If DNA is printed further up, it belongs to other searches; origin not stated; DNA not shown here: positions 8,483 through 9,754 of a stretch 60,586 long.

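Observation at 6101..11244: Pyrimidine operon led by an ArgG-MGS fusion and a cytosine-deaminase-family amidohydrolase, with no carAB/pyrB/pyrC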

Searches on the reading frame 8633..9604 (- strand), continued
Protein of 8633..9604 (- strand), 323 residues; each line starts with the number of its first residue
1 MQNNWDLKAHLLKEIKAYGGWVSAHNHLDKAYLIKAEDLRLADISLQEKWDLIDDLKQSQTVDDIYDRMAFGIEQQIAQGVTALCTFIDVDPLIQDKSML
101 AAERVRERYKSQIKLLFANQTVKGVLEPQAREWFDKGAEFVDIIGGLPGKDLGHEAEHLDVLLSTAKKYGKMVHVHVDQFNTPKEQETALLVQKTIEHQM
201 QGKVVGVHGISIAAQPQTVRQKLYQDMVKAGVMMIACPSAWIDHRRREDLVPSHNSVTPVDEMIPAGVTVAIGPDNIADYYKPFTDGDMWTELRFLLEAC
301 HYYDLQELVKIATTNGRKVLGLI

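Call 47: search_protein_families(library=ncbifam, proteins=[L125:10001-11395:+, L101:10001-11428:+, L027:7175-8005:+, L046:9109-10008:+, P0178, L006:8001-8948:+, L032:8001-8975:+], max_evalue=0.00001)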
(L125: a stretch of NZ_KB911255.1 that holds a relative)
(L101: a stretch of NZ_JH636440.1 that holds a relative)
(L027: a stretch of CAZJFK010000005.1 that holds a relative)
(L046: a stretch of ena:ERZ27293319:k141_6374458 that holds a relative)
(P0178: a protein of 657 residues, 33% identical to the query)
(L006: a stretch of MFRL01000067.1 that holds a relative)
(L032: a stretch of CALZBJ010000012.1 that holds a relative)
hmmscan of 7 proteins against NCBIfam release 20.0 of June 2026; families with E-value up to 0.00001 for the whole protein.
L125:10001-11395:+ (465 aa): 8 families
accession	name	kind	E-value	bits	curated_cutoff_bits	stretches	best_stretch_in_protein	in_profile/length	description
NF005365.0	PRK06886.1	equivalog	3e-136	453.8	340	1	156-462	9-315/327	hypothetical protein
NF004636.0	PRK05985.1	subfamily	2.9e-34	118.6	408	1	161-457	45-330/398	amidohydrolase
NF005312.0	PRK06846.1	subfamily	2.9e-27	95.6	447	1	170-453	70-342/412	amidohydrolase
NF005748.0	PRK07572.1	subfamily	6.1e-27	94.7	438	1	197-456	79-341/426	cytosine deaminase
NF005759.0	PRK07583.1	equivalog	1.6e-26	92.9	403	1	161-458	68-362/438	cytosine deaminase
NF006685.0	PRK09230.1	subfamily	1.4e-19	69.9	483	1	174-456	61-345/426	cytosine deaminase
NF003671.0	PRK05294.1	equivalog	6.9e-12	43.8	599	1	25-134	941-1046/1058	carbamoyl-phosphate synthase large subunit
TIGR01369.1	CPSaseII_lrg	equivalog_domain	2.3e-10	38.7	1027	1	16-132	937-1050/1052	carbamoyl-phosphate synthase (glutamine-hydrolyzing) large subunit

L101:10001-11428:+ (476 aa): 8 families
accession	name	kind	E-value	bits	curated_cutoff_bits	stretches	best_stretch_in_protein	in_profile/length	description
NF005365.0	PRK06886.1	equivalog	5.8e-127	423.3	340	1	158-466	8-316/327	hypothetical protein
NF005748.0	PRK07572.1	subfamily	4.9e-33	114.8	438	1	173-442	53-324/426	cytosine deaminase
NF004636.0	PRK05985.1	subfamily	9.5e-29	100.4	408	1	172-454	53-324/398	amidohydrolase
NF005759.0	PRK07583.1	equivalog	1.5e-27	96.3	403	1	173-459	77-360/438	cytosine deaminase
NF005312.0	PRK06846.1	subfamily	1.2e-26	93.6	447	1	175-459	72-345/412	amidohydrolase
NF006685.0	PRK09230.1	subfamily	3.1e-24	85.2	483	1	197-442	83-328/426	cytosine deaminase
NF003671.0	PRK05294.1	equivalog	7e-12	43.8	599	1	19-141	933-1050/1058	carbamoyl-phosphate synthase large subunit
TIGR01369.1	CPSaseII_lrg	equivalog_domain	8.9e-09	33.5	1027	1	19-135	937-1050/1052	carbamoyl-phosphate synthase (glutamine-hydrolyzing) large subunit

L027:7175-8005:+ (276 aa): 7 families
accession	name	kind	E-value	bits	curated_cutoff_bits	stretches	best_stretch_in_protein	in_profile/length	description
NF045659.1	DiMArgaseDdahMtb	equivalog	2.1e-71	240.4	300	1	8-264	22-279/283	dimethylargininase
NF052232.1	Arg_dihydro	equivalog_domain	2.4e-59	200.8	450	1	10-264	3-263/266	arginine dihydrolase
NF052231.1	bifunc_ArgZ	exception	3.1e-58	197.5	1025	1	10-268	5-269/696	bifunctional arginine dihydrolase/ornithine cyclodeaminase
NF045660.1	DiMthArgaseDdahStm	equivalog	4.5e-20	72.5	340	1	31-264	20-245/249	dimethylargininase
NF045658.1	DiMArgaseDdah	equivalog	2e-17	63.9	450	1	35-264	26-250/254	dimethylargininase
TIGR01078.1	arcA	equivalog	1.5e-10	40.4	489.1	1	67-190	152-290/408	arginine deiminase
NF002381.0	PRK01388.1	subfamily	1.2e-08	34.3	414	0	67-187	153-287/405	arginine deiminase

L046:9109-10008:+ (299 aa): 7 families
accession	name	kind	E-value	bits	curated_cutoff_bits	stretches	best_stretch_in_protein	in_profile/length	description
NF045659.1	DiMArgaseDdahMtb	equivalog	4.3e-73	245.9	300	1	21-290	10-279/283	dimethylargininase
NF052231.1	bifunc_ArgZ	exception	7.4e-67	226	1025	1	36-297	6-272/696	bifunctional arginine dihydrolase/ornithine cyclodeaminase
NF052232.1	Arg_dihydro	equivalog_domain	1.8e-66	224.1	450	1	36-291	4-264/266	arginine dihydrolase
NF045660.1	DiMthArgaseDdahStm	equivalog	2.1e-18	67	340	1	59-291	23-246/249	dimethylargininase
NF045658.1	DiMArgaseDdah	equivalog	4e-13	49.7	450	1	58-290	24-250/254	dimethylargininase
TIGR01078.1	arcA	equivalog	7.9e-07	28.2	489.1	0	92-219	152-293/408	arginine deiminase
NF002381.0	PRK01388.1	subfamily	1.6e-06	27.3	414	0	92-246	153-322/405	arginine deiminase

P0178 (657 aa): 9 families
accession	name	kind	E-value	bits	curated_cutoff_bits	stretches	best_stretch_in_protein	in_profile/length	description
NF005365.0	PRK06886.1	equivalog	2.8e-41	141.7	340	1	3-295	7-324/327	hypothetical protein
NF005574.0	PRK07259.1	equivalog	2.5e-17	62.8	269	1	464-641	107-278/304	dihydroorotate dehydrogenase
TIGR01037.2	pyrD_sub1_fam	subfamily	1.5e-15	57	270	1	417-641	64-275/300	dihydroorotate dehydrogenase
NF006183.0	PRK08318.1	equivalog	1.9e-15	56.6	335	1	436-635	91-288/422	NAD-dependent dihydropyrimidine dehydrogenase subunit PreA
NF041011.1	dihydoor_dh_Arch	equivalog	1.1e-14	54.3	330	1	463-630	97-252/289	dihydroorotate dehydrogenase PyrD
NF002702.0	PRK02506.1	equivalog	6.8e-11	41.8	301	1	415-632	65-275/313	dihydroorotate oxidase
NF003652.0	PRK05286.2-5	equivalog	6.9e-10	38.6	267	1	476-643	172-337/353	quinone-dependent dihydroorotate dehydrogenase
NF003651.0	PRK05286.2-4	equivalog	2.2e-08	33.1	448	1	475-632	183-341/377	quinone-dependent dihydroorotate dehydrogenase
NF003650.0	PRK05286.2-3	equivalog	7.2e-06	25.1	477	0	482-640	204-363/393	quinone-dependent dihydroorotate dehydrogenase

L006:8001-8948:+ (316 aa): 8 families
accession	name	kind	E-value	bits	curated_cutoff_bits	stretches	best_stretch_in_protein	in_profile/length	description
NF005365.0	PRK06886.1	equivalog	5.9e-142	472.5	340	1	2-316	10-324/327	hypothetical protein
NF005759.0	PRK07583.1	equivalog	1e-25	90.3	403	1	15-300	77-359/438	cytosine deaminase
NF005748.0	PRK07572.1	subfamily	2.9e-24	85.9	438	1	15-292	53-332/426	cytosine deaminase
NF006685.0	PRK09230.1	subfamily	9.1e-24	83.6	483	1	15-312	57-359/426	cytosine deaminase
NF004636.0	PRK05985.1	subfamily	8.2e-23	80.9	408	1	14-297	53-325/398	amidohydrolase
NF005312.0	PRK06846.1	subfamily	1.5e-19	70.2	447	1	17-303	72-347/412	amidohydrolase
NF005552.0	PRK07213.1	equivalog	6.3e-08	31.9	294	1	148-315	183-331/382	chlorohydrolase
NF006681.0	PRK09229.1-2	equivalog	3.3e-06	26.1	362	1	150-316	214-369/451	formimidoylglutamate deiminase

L032:8001-8975:+ (325 aa): 6 families
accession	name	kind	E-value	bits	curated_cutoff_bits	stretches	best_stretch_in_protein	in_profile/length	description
NF005365.0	PRK06886.1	equivalog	6e-140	466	340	1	2-325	7-324/327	hypothetical protein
NF005748.0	PRK07572.1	subfamily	5.2e-25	88.4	438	1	18-310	53-341/426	cytosine deaminase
NF006685.0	PRK09230.1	subfamily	1.9e-23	82.6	483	1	18-323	57-361/426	cytosine deaminase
NF005312.0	PRK06846.1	subfamily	3.8e-21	75.5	447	1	21-310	73-343/412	amidohydrolase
NF004636.0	PRK05985.1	subfamily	6.2e-21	74.7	408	1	17-316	53-334/398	amidohydrolase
NF005759.0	PRK07583.1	equivalog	2e-19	69.6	403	1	52-297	110-350/438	cytosine deaminase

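Call 79: search_protein_families(library=ncbifam, proteins=[L091:8643-9914:-, L091:11432-12583:+, L091:12623-13756:-, L091:13834-14787:-, L091:14863-15474:-, L091:15481-16131:-, L091:6494-8596:+], max_evalue=1e-8)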
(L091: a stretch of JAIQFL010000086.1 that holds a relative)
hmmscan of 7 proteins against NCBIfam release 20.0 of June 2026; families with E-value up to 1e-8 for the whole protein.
L091:8643-9914:- (423 aa): 31 families (the best 25 are shown)
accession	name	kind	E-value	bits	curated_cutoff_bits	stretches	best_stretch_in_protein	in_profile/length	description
NF006837.0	PRK09357.1-2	equivalog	8.8e-132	439.7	575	1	24-422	25-425/428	dihydroorotase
NF006845.0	PRK09357.2-6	equivalog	5.3e-130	433.9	728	1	24-420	27-426/428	dihydroorotase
NF006842.0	PRK09357.2-3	equivalog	2.4e-125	418.6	695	1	29-418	37-437/440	dihydroorotase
NF006844.0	PRK09357.2-5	equivalog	9.7e-124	413.6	701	1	24-420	28-421/422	dihydroorotase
NF006836.0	PRK09357.1-1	equivalog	3.1e-122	408.4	538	1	24-418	23-423/432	dihydroorotase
TIGR00857.1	pyrC_multi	subfamily_domain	2.3e-118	395.8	279.05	1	24-420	12-410/412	dihydroorotase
NF006843.0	PRK09357.2-4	equivalog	2.6e-118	395.6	786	1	14-422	13-423/431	dihydroorotase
NF006841.0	PRK09357.2-2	equivalog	7.7e-115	383.9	640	1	36-421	34-419/421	dihydroorotase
NF006839.0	PRK09357.1-4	equivalog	7.6e-111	370.7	576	1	24-420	26-421/422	dihydroorotase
NF006558.0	PRK09059.1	equivalog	4.4e-110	368.2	645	1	36-420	45-428/430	dihydroorotase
NF006838.0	PRK09357.1-3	equivalog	3e-96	322.9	644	1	29-420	34-422/423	dihydroorotase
NF005791.0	PRK07627.1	equivalog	2.8e-94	316.5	442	1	24-421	27-424/425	dihydroorotase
NF005614.0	PRK07369.1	equivalog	2.9e-81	273.4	456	1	5-409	10-414/419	dihydroorotase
NF002668.0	PRK02382.1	equivalog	5e-70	236.4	452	1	24-422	20-414/436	dihydroorotase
NF006559.0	PRK09060.1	equivalog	8.4e-65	218.8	482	1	23-420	28-423/444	dihydroorotase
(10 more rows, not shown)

L091:11432-12583:+ (383 aa): 0 families

L091:12623-13756:- (377 aa): 0 families

L091:13834-14787:- (317 aa): 0 families

L091:14863-15474:- (203 aa): 14 families
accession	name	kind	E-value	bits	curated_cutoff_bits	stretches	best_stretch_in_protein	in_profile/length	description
NF002032.1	PRK00856.1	equivalog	1.4e-78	264.1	263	1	5-197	3-194/297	aspartate carbamoyltransferase catalytic subunit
TIGR00670.1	asp_carb_tr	equivalog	3.7e-66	223.3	236.95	1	5-195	3-194/304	aspartate carbamoyltransferase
NF010387.0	PRK13814.1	equivalog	1.3e-45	155.7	660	1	5-194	8-199/310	aspartate carbamoyltransferase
NF008853.0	PRK11891.1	equivalog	2.4e-37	128.6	560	1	5-179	91-269/430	aspartate carbamoyltransferase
NF006046.0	PRK08192.1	equivalog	1.3e-36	126.6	512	1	5-190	9-198/339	aspartate carbamoyltransferase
NF001986.0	PRK00779.1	subfamily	3.5e-32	111.8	306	1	5-192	8-190/307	ornithine carbamoyltransferase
TIGR00658.1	orni_carb_tr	equivalog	5.8e-32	111.1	280.85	1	5-192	3-185/304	ornithine carbamoyltransferase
NF003286.0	PRK04284.1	subfamily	1.7e-21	76.7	515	1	6-193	10-194/332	ornithine carbamoyltransferase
NF009916.0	PRK13376.1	equivalog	2.4e-21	75.8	800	1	44-180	52-201/525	bifunctional aspartate carbamoyltransferase catalytic subunit/aspartate carbamoyltransferase regulatory subunit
NF011380.0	PRK14805.1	equivalog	7.4e-21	74.5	421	1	5-189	4-181/302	ornithine carbamoyltransferase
TIGR04384.1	putr_carbamoyl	exception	9.7e-20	70.9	500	1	9-188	6-183/330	putrescine carbamoyltransferase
NF002470.0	PRK01713.1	equivalog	1.7e-19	70.4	545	1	10-194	15-196/334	ornithine carbamoyltransferase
NF009213.0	PRK12562.1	subfamily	1.4e-13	51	559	1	9-161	13-164/334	ornithine carbamoyltransferase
NF003384.0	PRK04523.1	equivalog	2.4e-13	49.9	288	1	6-77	7-73/336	N-acetylornithine carbamoyltransferase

L091:15481-16131:- (216 aa): 7 families
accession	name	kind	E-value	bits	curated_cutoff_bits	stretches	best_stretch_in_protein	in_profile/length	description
NF003549.0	PRK05205.1-5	equivalog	4.6e-70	234.8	138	1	34-209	3-180/182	bifunctional pyr operon transcriptional regulator/uracil phosphoribosyltransferase PyrR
NF003547.0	PRK05205.1-3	equivalog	4.7e-60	202.7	230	1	33-210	10-191/194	bifunctional pyr operon transcriptional regulator/uracil phosphoribosyltransferase PyrR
NF003548.0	PRK05205.1-4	equivalog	3.1e-56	189.9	218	1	38-209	5-171/173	bifunctional pyr operon transcriptional regulator/uracil phosphoribosyltransferase PyrR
NF003546.0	PRK05205.1-2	equivalog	2.6e-46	157.5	268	1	39-206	6-173/175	bifunctional pyr operon transcriptional regulator/uracil phosphoribosyltransferase PyrR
NF003545.0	PRK05205.1-1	equivalog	3.9e-45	153.4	140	1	41-195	5-156/171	bifunctional pyr operon transcriptional regulator/uracil phosphoribosyltransferase PyrR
TIGR01203.1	HGPRTase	equivalog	3.1e-10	40.1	150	1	39-185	2-142/167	hypoxanthine phosphoribosyltransferase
NF006605.0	PRK09162.1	equivalog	2.1e-09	37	181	1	32-185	10-156/183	hypoxanthine-guanine phosphoribosyltransferase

L091:6494-8596:+ (700 aa): 2 families
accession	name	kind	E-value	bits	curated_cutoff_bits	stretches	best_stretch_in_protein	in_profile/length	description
TIGR03118.1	PEPCTERM_chp_1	hypoth_equivalog_domain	2.8e-95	319.1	79.95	1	117-461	1-335/336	TIGR03118 family protein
TIGR03437.1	Soli_cterm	paralog_domain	3.7e-44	151.2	29.05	1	471-695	1-222/225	Solibacter uncharacterized C-terminal domain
